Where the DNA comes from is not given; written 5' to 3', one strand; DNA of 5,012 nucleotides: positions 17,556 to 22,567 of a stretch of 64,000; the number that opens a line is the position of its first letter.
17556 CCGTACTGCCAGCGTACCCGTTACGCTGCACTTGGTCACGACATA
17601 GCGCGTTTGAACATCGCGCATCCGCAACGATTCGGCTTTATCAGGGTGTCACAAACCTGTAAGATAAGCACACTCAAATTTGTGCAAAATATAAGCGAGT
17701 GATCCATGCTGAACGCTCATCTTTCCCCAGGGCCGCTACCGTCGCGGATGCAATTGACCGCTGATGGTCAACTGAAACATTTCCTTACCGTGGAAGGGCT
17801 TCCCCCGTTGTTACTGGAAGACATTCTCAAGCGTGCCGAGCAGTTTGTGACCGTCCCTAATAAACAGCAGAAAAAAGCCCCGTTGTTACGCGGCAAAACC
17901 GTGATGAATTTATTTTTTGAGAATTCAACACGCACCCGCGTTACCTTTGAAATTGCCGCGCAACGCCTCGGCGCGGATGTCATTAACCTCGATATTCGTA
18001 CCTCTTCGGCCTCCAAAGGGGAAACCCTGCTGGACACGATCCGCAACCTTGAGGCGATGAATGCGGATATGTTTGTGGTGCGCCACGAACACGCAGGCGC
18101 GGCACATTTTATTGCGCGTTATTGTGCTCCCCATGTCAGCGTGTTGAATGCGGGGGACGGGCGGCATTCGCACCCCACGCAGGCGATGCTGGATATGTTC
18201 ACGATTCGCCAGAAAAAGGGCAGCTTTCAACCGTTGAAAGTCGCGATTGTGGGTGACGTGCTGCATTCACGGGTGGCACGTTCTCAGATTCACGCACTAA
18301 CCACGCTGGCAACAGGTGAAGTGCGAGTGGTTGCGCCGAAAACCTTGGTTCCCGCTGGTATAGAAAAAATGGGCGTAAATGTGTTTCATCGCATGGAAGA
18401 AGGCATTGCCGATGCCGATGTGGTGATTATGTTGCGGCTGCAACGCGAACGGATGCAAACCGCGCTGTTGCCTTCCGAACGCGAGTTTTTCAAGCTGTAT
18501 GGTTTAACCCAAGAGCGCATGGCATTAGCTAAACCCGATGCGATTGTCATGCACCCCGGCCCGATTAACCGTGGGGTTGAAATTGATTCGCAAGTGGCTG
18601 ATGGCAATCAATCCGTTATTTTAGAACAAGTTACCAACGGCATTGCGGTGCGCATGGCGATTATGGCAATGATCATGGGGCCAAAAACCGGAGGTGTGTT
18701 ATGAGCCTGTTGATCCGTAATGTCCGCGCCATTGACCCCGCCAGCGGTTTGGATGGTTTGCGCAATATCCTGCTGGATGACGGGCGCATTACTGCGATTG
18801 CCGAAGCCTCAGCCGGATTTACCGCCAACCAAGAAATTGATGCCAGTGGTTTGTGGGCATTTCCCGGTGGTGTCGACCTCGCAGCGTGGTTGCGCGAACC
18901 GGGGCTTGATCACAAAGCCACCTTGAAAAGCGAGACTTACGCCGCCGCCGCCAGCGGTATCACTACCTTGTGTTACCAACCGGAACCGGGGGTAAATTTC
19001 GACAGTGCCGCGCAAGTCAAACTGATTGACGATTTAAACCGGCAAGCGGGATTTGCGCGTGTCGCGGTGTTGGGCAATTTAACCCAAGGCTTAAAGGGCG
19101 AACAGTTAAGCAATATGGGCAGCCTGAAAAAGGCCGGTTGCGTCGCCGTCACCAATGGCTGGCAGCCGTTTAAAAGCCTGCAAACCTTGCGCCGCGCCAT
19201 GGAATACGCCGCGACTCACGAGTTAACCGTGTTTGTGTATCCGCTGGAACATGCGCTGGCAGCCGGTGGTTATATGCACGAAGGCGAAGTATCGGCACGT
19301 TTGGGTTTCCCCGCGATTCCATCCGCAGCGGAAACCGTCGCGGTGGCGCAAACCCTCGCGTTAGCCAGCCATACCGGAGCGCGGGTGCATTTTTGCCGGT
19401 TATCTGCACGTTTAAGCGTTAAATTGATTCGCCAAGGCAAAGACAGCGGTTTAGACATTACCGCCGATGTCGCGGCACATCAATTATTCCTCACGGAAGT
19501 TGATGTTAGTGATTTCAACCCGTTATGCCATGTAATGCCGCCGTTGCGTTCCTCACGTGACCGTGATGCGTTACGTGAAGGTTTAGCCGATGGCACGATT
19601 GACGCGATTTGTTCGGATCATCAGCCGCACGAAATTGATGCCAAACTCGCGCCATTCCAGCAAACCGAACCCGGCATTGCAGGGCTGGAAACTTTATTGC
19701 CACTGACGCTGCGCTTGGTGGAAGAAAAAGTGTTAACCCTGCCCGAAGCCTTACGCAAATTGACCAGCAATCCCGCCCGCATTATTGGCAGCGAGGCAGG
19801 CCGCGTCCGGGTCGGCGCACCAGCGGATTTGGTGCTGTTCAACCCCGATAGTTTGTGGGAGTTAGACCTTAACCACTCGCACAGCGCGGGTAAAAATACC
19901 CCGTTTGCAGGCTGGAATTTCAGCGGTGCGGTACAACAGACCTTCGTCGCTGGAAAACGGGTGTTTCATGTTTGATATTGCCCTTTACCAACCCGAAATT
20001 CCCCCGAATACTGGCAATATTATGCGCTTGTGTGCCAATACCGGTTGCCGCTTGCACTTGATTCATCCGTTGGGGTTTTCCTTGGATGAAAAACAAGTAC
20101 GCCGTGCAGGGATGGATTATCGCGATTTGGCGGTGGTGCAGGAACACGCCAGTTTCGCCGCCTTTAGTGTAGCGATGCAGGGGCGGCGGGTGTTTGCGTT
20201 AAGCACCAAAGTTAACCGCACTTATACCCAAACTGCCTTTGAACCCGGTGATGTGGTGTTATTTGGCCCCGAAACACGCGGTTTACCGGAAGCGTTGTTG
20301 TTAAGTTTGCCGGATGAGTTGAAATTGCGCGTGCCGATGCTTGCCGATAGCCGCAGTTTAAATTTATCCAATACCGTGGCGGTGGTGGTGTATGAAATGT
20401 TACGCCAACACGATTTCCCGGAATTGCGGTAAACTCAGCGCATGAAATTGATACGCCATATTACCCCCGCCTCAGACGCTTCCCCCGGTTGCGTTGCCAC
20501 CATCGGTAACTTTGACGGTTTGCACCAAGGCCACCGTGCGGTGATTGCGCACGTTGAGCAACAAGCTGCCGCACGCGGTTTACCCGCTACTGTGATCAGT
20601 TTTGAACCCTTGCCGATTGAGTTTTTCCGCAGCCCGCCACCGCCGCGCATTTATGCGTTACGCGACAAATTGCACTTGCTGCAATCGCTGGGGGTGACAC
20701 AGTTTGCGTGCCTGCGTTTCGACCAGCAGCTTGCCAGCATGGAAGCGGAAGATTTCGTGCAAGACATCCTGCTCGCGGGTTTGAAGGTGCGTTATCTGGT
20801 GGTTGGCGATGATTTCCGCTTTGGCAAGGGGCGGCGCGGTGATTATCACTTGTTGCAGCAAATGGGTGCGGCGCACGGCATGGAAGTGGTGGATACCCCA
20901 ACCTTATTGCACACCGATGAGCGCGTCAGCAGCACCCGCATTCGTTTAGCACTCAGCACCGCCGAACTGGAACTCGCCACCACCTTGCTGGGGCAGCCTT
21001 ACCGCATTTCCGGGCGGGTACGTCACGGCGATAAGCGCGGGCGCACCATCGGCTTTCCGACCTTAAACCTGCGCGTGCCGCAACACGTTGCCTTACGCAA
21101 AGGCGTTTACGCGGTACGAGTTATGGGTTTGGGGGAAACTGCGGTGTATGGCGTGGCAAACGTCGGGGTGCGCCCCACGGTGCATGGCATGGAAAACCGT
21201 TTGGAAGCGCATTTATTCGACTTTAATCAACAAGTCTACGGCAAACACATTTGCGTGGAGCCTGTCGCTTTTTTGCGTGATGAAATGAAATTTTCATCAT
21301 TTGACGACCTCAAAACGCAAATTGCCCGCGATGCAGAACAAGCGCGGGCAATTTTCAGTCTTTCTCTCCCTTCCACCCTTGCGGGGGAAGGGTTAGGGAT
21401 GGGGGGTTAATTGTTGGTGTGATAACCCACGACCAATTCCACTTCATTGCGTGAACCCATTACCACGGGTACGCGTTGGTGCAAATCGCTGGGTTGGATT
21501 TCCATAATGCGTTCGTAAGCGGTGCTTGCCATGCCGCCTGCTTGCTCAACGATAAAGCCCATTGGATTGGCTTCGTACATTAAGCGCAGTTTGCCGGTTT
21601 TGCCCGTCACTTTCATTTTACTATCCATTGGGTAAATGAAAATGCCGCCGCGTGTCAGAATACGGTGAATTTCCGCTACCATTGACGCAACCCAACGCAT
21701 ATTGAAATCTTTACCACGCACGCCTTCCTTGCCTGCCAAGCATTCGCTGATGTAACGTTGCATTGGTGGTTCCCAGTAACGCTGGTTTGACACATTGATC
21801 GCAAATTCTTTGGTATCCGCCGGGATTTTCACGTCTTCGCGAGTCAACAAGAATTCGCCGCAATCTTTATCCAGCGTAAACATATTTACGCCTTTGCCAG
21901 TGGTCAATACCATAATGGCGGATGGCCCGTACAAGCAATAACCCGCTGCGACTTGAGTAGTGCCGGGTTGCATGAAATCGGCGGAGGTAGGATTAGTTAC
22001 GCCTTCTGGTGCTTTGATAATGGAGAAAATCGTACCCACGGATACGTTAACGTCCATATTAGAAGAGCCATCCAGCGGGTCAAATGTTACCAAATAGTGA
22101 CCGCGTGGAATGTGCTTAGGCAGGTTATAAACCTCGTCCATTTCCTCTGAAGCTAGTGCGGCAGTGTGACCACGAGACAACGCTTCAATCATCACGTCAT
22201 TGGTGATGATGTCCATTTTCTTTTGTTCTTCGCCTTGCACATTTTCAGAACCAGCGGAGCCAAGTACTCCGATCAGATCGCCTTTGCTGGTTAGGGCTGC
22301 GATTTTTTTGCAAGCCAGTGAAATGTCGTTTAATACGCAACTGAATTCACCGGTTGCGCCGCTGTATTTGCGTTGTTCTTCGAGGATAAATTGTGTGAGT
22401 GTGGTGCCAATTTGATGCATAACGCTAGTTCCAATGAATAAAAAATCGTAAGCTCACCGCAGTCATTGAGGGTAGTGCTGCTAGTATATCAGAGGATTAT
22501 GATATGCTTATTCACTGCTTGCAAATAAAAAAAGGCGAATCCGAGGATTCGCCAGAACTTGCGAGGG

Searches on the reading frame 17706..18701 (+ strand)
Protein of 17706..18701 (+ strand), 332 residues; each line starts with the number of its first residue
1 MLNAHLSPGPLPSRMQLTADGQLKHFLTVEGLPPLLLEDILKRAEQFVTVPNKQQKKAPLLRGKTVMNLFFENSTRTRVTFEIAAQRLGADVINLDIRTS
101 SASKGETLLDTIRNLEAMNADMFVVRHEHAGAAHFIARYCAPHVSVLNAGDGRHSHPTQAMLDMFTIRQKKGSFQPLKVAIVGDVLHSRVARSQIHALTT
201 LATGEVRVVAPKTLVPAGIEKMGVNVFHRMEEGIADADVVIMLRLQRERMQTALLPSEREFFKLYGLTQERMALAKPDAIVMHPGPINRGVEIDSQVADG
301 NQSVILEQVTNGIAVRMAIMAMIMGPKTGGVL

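Call 33: search_protein_families(library=pfam, proteins=[window:17706-18701:+], max_evalue=0.00001)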
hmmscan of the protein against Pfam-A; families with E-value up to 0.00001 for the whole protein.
window:17706-18701:+ (332 aa): 2 families
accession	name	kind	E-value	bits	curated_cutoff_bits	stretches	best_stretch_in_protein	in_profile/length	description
PF02729.26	OTCace_N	-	6.5e-45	153.3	29.9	1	24-169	1-148/148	Aspartate/ornithine carbamoyltransferase, carbamoyl-P binding domain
PF00185.30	OTCace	-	5.8e-29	101.6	29.4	1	177-322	3-156/157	Aspartate/ornithine carbamoyltransferase, Asp/Orn binding domain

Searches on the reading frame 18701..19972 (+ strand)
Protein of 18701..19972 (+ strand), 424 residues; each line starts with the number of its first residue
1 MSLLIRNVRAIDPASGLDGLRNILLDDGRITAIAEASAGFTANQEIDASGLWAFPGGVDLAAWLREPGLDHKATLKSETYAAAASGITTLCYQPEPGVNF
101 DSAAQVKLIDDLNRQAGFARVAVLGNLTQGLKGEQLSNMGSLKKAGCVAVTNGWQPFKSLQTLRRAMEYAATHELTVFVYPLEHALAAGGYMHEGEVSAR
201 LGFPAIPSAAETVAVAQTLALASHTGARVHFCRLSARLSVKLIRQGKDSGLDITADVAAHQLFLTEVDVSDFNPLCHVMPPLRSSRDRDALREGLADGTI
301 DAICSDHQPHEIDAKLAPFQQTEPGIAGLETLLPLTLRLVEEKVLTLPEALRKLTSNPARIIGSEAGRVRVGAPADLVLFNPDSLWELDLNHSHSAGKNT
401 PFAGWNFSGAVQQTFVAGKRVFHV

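Call 33: search_protein_families(library=pfam, proteins=[window:18701-19972:+], max_evalue=0.00001)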
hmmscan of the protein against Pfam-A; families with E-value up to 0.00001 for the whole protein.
window:18701-19972:+ (424 aa): 2 families
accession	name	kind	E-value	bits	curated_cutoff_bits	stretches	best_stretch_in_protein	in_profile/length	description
PF01979.26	Amidohydro_1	-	5.6e-19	69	25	1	160-421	134-345/345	Amidohydrolase family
PF07969.17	Amidohydro_3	-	7.8e-11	42.5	29.7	1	341-422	403-472/472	Amidohydrolase family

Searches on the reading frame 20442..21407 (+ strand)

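Call 33: search_protein_families(library=pfam, proteins=[window:20442-21407:+], max_evalue=0.00001)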
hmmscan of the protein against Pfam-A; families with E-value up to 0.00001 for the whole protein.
window:20442-21407:+ (322 aa): 2 families
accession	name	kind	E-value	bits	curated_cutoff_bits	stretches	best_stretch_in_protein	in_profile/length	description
PF06574.18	FAD_syn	-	1.1e-49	168.8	27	1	14-166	5-158/158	FAD synthetase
PF01687.23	Flavokinase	-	8.7e-43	145.9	19.6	1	183-305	1-124/124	Riboflavin kinase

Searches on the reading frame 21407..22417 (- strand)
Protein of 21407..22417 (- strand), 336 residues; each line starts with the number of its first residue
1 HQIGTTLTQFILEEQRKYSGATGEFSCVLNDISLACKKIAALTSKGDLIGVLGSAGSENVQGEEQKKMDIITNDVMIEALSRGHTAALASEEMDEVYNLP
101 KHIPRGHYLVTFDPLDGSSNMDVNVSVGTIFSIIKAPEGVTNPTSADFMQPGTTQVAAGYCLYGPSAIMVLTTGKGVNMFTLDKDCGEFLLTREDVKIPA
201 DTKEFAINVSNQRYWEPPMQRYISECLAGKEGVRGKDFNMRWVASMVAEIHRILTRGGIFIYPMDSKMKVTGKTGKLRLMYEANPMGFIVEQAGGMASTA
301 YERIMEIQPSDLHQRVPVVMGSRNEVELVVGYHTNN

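Call 33: search_protein_families(library=pfam, proteins=[window:21407-22417:-], max_evalue=0.00001)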
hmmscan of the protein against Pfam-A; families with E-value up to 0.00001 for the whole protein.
window:21407-22417:- (336 aa): 2 families
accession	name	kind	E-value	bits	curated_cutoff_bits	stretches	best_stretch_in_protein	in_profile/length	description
PF00316.25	FBPase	-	3.5e-64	216.4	34.8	1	6-194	2-191/191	Fructose-1-6-bisphosphatase, N-terminal domain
PF18913.5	FBPase_C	-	6.6e-44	149.2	27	1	198-331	1-124/127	Fructose-1-6-bisphosphatase, C-terminal domain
